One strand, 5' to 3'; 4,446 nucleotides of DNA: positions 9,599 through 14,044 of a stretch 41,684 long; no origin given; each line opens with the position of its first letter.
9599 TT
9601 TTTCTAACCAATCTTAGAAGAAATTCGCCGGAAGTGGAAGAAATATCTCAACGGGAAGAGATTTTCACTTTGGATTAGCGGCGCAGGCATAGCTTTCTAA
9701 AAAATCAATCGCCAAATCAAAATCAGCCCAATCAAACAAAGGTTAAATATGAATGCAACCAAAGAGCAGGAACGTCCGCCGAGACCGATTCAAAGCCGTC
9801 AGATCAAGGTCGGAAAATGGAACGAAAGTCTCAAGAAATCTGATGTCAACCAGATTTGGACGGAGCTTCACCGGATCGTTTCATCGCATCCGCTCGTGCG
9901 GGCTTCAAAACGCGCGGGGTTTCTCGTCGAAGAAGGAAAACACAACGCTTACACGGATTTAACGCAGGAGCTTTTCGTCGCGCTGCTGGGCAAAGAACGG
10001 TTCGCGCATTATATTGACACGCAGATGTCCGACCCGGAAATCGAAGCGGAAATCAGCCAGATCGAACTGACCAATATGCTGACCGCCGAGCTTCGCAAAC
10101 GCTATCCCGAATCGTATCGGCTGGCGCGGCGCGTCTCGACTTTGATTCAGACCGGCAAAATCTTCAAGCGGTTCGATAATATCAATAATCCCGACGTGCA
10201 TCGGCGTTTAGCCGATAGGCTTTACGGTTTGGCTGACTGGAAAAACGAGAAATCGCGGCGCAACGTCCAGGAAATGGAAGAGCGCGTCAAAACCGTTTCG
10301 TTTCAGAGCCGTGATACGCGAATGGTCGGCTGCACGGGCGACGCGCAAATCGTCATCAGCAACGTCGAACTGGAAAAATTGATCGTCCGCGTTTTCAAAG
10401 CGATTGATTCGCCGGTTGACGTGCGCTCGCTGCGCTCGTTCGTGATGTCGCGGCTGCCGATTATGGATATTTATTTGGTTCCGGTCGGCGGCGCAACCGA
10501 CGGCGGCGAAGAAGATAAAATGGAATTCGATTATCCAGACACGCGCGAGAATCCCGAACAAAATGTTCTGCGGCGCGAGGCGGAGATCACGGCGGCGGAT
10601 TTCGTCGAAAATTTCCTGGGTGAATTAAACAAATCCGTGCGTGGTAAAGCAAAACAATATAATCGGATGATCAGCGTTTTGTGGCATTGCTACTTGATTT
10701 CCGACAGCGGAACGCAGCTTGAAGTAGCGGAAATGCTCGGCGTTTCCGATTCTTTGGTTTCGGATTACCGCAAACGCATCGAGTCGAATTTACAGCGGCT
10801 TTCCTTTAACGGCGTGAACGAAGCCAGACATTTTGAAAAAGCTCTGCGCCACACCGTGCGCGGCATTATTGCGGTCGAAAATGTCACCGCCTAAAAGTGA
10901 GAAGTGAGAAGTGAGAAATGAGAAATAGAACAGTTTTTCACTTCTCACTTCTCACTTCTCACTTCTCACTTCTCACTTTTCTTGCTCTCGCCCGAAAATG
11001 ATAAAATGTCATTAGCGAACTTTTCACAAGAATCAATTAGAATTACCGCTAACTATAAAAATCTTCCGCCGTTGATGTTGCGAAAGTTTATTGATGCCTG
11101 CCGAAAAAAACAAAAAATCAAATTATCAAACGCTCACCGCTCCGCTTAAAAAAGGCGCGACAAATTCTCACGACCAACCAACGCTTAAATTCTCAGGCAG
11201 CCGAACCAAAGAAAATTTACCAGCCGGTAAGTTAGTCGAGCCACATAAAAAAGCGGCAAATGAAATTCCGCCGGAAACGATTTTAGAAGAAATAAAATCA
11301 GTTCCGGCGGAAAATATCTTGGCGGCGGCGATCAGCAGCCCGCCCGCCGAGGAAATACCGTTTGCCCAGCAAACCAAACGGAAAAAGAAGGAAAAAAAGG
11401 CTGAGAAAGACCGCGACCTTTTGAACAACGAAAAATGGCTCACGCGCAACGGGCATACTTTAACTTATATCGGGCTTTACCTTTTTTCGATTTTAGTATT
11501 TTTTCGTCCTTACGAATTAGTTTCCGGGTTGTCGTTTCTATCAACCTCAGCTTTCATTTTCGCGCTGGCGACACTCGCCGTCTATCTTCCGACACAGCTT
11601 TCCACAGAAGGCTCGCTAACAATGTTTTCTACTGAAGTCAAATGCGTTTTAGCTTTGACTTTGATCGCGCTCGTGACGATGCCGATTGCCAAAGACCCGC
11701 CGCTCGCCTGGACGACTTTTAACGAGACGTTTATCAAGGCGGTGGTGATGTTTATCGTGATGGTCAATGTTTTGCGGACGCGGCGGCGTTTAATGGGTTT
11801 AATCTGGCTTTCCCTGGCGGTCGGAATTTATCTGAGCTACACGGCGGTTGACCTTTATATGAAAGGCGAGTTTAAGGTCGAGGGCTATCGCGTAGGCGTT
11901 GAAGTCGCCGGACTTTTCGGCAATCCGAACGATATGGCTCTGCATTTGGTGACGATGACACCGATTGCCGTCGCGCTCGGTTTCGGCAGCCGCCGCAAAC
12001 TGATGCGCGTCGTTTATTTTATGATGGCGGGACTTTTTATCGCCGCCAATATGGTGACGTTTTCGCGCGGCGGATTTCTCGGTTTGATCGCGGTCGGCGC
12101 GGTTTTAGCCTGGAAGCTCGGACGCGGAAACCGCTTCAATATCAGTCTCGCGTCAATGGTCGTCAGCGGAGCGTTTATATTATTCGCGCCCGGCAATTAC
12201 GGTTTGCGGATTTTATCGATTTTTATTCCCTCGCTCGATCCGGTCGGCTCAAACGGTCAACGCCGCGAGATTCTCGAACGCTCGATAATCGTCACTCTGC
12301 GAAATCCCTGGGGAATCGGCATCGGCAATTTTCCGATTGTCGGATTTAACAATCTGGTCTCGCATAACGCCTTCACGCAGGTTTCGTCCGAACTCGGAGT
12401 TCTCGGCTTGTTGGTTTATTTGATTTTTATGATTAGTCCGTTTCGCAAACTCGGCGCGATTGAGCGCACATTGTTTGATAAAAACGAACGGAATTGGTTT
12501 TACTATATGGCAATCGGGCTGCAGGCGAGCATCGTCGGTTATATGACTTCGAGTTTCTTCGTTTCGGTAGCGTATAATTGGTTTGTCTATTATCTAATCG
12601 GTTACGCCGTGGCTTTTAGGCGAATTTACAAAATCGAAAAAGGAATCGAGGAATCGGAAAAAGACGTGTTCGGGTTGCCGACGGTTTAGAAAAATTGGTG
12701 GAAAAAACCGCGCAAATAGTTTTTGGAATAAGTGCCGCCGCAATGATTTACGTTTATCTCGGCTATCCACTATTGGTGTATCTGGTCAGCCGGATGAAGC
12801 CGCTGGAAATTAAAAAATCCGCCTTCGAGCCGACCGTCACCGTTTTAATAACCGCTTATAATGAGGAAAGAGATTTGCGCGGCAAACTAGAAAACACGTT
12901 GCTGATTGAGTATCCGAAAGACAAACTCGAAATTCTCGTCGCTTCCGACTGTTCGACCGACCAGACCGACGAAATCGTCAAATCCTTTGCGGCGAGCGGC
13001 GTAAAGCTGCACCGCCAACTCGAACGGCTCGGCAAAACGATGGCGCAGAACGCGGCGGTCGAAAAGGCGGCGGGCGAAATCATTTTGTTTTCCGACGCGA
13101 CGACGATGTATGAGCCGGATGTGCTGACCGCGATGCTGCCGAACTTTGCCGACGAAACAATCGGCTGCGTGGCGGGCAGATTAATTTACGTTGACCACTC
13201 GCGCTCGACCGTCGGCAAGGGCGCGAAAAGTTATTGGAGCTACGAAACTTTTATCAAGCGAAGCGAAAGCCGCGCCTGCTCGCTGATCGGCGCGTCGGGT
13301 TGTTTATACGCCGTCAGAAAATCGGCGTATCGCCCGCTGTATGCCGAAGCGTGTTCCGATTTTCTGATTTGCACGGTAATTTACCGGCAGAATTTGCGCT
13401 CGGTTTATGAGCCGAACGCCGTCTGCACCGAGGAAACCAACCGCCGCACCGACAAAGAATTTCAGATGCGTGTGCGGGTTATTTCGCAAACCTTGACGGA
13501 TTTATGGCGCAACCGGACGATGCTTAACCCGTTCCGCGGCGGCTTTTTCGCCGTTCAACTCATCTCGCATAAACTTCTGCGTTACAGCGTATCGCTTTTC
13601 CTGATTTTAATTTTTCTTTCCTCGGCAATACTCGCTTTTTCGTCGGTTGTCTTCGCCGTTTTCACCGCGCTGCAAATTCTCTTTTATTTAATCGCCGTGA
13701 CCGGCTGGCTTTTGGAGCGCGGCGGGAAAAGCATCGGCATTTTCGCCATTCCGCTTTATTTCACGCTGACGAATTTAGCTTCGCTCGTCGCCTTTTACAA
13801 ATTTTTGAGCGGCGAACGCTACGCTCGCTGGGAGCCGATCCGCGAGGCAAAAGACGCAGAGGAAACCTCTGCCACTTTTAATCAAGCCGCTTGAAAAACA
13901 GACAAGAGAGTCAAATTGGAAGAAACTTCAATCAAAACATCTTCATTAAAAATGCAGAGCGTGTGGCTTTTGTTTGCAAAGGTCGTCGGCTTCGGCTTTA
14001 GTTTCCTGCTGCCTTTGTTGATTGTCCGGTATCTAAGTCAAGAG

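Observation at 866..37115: Gene-end hairpins built from tandem 7-nt units whose sequence changes from locus to locus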

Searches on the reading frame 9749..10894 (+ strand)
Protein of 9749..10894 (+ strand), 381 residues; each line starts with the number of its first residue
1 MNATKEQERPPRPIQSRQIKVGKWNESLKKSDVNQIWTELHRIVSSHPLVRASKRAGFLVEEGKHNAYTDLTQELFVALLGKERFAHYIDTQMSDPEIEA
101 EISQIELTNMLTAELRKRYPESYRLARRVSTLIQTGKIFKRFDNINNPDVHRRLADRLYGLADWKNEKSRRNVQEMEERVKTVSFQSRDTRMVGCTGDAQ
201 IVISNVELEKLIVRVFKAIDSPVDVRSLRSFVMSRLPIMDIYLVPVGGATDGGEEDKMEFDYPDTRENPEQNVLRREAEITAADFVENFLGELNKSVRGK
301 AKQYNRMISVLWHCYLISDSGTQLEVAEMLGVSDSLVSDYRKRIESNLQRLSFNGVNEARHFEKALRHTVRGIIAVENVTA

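Call 12: search_protein_families(library=ncbifam, proteins=[window:9749-10894:+])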
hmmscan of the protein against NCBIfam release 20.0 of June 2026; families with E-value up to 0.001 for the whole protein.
window:9749-10894:+ (381 aa): 0 families

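Call 44: search_protein_families(library=pfam, proteins=[window:9749-10894:+])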
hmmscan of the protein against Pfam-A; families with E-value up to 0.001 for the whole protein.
window:9749-10894:+ (381 aa): 0 families

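Call 75: find_encoding_contigs(protein=window:9749-10894:+, flank=3000, max_places=10)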
Protein window:9749-10894:+ (381 aa): 1 contig read that carries it; 1 place shown.
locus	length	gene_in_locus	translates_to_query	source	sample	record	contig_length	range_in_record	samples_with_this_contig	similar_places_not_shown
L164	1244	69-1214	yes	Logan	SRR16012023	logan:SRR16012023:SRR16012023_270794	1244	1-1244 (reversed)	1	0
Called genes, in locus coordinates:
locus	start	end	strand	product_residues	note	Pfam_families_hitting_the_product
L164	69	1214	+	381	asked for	-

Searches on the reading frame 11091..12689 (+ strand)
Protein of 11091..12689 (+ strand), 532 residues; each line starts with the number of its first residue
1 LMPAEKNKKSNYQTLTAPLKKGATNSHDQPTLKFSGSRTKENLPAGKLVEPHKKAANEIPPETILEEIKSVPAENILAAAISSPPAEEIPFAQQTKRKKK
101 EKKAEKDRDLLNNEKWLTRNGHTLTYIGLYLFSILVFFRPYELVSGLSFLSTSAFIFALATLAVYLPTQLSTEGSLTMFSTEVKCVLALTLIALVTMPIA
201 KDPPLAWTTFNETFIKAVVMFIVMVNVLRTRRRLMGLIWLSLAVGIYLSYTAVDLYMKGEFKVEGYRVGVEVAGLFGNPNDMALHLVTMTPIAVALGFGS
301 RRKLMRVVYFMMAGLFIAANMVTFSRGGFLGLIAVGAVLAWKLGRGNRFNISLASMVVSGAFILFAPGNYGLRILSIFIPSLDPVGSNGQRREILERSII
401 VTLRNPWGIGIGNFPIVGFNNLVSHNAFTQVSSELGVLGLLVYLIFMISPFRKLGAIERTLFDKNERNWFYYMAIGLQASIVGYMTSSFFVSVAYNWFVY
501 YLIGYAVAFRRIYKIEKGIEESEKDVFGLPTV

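Call 12: search_protein_families(library=ncbifam, proteins=[window:11091-12689:+])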
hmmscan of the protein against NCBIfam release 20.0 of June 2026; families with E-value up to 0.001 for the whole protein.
window:11091-12689:+ (532 aa): 2 families
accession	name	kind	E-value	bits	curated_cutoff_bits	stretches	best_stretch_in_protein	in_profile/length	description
TIGR03097.1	PEP_O_lig_1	hypoth_equivalog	4.3e-29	101.6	188.1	1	126-511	21-405/408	putative O-glycosylation ligase, exosortase A system-associated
TIGR00947.1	2A73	equivalog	8.8e-09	34.9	366.4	1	123-496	17-405/425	IctB family putative bicarbonate transporter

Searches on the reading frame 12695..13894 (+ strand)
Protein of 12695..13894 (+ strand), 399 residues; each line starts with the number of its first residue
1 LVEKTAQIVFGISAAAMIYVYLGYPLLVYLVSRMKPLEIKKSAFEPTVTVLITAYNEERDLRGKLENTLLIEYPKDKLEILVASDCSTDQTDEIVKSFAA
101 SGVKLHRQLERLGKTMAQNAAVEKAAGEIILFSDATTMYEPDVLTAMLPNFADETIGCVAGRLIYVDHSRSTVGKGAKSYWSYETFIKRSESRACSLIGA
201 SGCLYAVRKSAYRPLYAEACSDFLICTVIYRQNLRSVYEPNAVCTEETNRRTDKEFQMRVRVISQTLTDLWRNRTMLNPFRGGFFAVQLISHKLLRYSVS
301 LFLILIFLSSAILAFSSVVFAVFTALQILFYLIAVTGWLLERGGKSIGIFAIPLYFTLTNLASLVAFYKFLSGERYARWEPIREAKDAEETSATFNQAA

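Call 65: search_protein_families(library=pfam, max_evalue=0.000001, proteins=[window:12695-13894:+])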
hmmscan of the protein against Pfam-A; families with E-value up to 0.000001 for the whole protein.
window:12695-13894:+ (399 aa): 2 families
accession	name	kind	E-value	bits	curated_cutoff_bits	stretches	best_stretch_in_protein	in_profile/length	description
PF00535.33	Glycos_transf_2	-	2.6e-21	76.7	23.3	1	49-212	1-164/168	Glycosyl transferase family 2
PF13641.12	Glyco_tranf_2_3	-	2.5e-12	47.7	27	1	46-252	1-217/230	Glycosyltransferase like family 2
